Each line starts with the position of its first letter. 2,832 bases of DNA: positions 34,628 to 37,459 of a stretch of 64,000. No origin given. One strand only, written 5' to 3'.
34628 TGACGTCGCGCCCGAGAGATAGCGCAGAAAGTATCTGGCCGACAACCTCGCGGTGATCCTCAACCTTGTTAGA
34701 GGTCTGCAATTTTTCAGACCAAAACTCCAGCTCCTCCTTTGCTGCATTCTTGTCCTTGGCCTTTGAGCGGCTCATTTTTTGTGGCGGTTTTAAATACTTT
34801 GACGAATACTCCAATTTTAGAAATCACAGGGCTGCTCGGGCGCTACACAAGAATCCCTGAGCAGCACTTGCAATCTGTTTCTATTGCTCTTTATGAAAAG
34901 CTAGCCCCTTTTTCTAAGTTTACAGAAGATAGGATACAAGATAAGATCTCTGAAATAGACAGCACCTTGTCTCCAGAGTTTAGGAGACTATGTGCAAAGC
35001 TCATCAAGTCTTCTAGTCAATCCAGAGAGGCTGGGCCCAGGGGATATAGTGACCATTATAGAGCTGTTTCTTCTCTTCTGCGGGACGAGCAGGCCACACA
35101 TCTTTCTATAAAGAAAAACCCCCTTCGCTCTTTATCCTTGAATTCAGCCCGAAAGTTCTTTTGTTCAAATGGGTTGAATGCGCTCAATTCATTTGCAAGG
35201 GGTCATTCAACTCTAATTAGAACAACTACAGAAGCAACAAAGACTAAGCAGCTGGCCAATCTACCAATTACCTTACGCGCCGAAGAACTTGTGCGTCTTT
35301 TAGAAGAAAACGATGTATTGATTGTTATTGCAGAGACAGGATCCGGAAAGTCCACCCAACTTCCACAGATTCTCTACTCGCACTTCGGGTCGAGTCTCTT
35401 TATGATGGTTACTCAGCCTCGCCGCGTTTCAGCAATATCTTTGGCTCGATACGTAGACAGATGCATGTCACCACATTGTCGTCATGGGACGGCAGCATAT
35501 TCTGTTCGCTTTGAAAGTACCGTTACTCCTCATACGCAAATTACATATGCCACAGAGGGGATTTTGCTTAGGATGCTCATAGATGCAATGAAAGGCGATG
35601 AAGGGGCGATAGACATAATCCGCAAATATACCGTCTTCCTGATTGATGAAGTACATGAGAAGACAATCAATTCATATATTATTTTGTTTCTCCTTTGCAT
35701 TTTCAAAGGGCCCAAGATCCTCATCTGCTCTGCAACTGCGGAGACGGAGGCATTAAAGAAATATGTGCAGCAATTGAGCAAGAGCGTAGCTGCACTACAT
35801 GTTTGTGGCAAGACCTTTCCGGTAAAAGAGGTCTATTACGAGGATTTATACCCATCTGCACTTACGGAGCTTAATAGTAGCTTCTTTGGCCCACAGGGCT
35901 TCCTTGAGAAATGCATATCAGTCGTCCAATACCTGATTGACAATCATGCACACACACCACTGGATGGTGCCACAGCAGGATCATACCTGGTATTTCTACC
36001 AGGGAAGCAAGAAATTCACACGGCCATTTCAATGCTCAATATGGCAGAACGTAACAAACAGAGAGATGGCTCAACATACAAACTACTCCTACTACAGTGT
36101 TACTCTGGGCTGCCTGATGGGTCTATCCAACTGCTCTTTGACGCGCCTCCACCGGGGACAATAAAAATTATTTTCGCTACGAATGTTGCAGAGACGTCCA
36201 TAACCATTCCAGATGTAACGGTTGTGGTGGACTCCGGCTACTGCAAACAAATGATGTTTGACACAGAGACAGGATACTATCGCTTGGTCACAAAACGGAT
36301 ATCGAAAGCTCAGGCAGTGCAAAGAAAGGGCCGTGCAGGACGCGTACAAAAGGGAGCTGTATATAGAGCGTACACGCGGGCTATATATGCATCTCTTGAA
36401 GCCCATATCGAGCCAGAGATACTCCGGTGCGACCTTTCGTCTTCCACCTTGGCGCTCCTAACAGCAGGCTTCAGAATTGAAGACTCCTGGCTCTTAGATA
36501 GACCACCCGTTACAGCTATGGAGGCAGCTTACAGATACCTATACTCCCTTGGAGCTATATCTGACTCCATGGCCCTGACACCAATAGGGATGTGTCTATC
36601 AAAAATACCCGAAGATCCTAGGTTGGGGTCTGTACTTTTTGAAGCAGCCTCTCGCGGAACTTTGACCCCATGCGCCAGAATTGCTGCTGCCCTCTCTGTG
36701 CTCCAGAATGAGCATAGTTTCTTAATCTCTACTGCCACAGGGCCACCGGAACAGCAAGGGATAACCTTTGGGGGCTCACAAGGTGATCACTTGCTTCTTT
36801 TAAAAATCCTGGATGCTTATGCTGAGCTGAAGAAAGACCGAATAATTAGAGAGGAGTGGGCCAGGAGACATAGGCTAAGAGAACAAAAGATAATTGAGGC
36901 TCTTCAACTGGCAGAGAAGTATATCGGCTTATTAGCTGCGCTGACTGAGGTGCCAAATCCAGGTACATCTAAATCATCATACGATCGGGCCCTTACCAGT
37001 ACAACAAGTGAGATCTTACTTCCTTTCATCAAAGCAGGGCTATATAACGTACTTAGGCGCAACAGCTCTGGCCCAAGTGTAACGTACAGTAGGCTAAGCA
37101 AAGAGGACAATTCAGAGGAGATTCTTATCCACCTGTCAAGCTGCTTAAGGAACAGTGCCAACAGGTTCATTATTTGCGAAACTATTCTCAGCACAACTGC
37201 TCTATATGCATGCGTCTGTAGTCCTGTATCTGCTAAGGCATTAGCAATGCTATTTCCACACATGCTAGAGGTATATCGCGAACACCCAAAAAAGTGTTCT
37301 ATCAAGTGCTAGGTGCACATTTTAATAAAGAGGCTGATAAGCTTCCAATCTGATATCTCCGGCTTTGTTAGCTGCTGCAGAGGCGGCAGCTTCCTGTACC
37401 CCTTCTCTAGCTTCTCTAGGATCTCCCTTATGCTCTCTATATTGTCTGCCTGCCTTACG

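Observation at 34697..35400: DEAH-box helicase gene has ~200 protein-like codons but no in-frame ATG before its ATP-binding motif I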

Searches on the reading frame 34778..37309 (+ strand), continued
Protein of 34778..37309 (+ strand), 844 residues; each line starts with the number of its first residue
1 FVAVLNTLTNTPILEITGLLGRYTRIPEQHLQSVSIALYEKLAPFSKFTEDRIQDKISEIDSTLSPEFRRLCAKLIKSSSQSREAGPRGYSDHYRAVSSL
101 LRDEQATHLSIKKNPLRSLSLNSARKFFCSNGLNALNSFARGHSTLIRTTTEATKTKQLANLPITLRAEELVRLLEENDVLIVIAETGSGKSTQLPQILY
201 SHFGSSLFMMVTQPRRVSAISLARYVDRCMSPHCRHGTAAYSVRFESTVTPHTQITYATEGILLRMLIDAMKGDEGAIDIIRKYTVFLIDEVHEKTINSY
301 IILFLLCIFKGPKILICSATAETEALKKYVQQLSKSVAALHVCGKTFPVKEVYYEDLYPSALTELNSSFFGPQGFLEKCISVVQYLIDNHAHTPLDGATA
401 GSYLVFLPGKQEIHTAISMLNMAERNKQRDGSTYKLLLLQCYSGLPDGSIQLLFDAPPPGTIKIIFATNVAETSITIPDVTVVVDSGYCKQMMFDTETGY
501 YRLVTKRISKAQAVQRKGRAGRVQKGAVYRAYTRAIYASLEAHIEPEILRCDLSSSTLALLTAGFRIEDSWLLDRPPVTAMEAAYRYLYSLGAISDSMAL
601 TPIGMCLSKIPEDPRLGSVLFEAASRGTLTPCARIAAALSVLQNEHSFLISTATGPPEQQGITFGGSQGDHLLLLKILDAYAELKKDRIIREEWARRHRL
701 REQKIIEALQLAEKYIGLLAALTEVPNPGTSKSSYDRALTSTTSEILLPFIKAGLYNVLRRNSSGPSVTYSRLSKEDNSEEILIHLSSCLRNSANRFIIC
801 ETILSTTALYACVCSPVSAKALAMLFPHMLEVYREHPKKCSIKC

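Call 75: predict_structure(alignment_id=A3)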
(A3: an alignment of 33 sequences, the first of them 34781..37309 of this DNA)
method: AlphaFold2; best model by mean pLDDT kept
length: 843 residues; sequences in the alignment: 33
mean_pLDDT: 78.0   pTM: 0.74
mean pLDDT of the five models: 78.0, 75.9, 74.9, 74.6, 74.0
residues with pLDDT >= 90: 356; 70-90: 256; 50-70: 109; < 50: 122
segments of 3 or more residues with pLDDT < 50: 12-30, 86-89, 102-154, 651-660, 726-739, 831-843
pLDDT, mean of each block of 10 residues (from residue 1): 51 45 41 56 76 79 74 72 51 53 40 27 26 27 31 53 91 97 86 92 93 86 85 73 85 93 93 92 94 92 92 89 93 95 78 90 65 88 87 59 92 93 76 85 78 86 88 75 94 88 91 85 87 93 92 95 92 94 94 95 91 94 92 94 67 43 76 93 89 87 90 89 51 47 90 90 76 69 88 89 89 91 77 40 36
secondary structure, 60 per line:
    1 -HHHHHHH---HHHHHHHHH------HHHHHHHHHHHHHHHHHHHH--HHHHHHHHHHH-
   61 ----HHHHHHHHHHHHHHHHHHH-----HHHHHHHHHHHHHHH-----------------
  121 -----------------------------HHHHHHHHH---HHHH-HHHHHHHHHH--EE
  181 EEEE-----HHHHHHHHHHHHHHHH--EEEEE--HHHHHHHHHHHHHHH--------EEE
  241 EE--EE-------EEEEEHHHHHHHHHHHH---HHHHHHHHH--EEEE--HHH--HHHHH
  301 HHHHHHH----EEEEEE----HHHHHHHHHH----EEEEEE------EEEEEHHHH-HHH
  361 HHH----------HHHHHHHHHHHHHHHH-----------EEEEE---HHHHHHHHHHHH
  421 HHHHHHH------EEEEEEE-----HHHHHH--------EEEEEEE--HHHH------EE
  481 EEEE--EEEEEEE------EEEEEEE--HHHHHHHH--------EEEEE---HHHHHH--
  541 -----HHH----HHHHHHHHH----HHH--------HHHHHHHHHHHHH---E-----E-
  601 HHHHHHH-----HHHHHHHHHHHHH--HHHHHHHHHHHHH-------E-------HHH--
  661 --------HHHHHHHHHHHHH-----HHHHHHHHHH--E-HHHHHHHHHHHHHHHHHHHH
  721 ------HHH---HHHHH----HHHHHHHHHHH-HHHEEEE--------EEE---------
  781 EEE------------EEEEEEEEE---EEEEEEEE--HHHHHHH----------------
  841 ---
elements in order (helices of 4 or more, strands of 3 or more residues): H2-8 H12-20 H27-46 H49-59 H65-83 H89-103 H150-158 H162-165 H167-176 E179-184 H190-205 E208-212 H215-229 E238-242 E254-258 H259-270 H274-282 E285-288 H296-307 E312-317 H322-331 E336-341 E348-352 H353-356 H358-363 H374-389 E401-405 H409-427 E434-440 H446-451 E460-466 H469-472 E479-484 E487-493 E500-506 H509-516 E525-529 H533-538 H553-561 H577-589 H601-607 H613-625 H628-640 H669-681 H687-696 H701-720 H733-737 H742-752 E757-760 E769-771 E781-783 E796-804 E808-815 H818-824

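Call 84: find_encoding_contigs(protein=P0128, flank=2000, max_places=3)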
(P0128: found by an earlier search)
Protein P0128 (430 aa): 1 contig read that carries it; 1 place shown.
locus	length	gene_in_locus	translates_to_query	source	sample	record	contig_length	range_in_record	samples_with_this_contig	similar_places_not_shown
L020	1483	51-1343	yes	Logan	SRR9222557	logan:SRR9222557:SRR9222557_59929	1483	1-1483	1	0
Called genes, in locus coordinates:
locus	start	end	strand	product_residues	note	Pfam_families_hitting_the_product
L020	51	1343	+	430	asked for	PF00271:Helicase_C, PF04408:WHD_HA2 (weak), PF07717:OB_NTP_bind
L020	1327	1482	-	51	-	?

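Call 85: find_encoding_contigs(protein=P0127, flank=3000, max_places=3)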
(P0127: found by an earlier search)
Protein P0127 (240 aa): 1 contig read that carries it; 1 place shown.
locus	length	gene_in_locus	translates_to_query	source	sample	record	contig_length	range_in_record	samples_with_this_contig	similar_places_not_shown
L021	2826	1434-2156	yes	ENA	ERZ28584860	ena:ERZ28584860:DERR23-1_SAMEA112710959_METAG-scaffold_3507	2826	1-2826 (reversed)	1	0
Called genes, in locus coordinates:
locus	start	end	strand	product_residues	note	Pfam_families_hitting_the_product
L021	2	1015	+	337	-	?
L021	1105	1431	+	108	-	-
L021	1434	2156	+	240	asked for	PF07717:OB_NTP_bind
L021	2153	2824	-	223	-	?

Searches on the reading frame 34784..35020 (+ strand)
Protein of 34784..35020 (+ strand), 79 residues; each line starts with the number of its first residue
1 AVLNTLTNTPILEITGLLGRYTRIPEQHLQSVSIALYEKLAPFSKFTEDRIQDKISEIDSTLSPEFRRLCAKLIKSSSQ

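Call 42: find_related_loci(query=A2, collection=metagenome_contigs, flank=1500)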
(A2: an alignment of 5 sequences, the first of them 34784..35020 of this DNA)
Query A2 (79 aa) in metagenome_contigs; peptide patterns used: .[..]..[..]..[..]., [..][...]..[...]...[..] (x = any residue, [..] = any of these).
148 stretches matched a pattern, but none encodes a relative of the query by tblastn (E <= 1e-3).

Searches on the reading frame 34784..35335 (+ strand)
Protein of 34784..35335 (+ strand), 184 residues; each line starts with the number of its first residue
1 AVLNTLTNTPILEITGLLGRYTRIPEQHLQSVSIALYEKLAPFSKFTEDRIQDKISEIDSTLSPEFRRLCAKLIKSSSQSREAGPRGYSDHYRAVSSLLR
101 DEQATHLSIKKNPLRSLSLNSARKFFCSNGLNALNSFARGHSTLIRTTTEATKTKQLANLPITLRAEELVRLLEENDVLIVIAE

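Call 24: find_homologous_proteins(query=window:34784-35335:+, max_evalue=0.01)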
Query window:34784-35335:+: 213 candidates shared short words with the query, none scored E <= 0.01.

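Call 33: search_protein_representatives(protein=window:34784-35335:+)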
Query: 184 residues. Proteins with E-value up to 0.001 (for the whole library): 1; up to 1e-10: 1; up to 1e-30: 1. The best 1 are listed.
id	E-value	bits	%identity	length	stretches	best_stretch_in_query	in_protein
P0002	6.4e-45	169.6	57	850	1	1-184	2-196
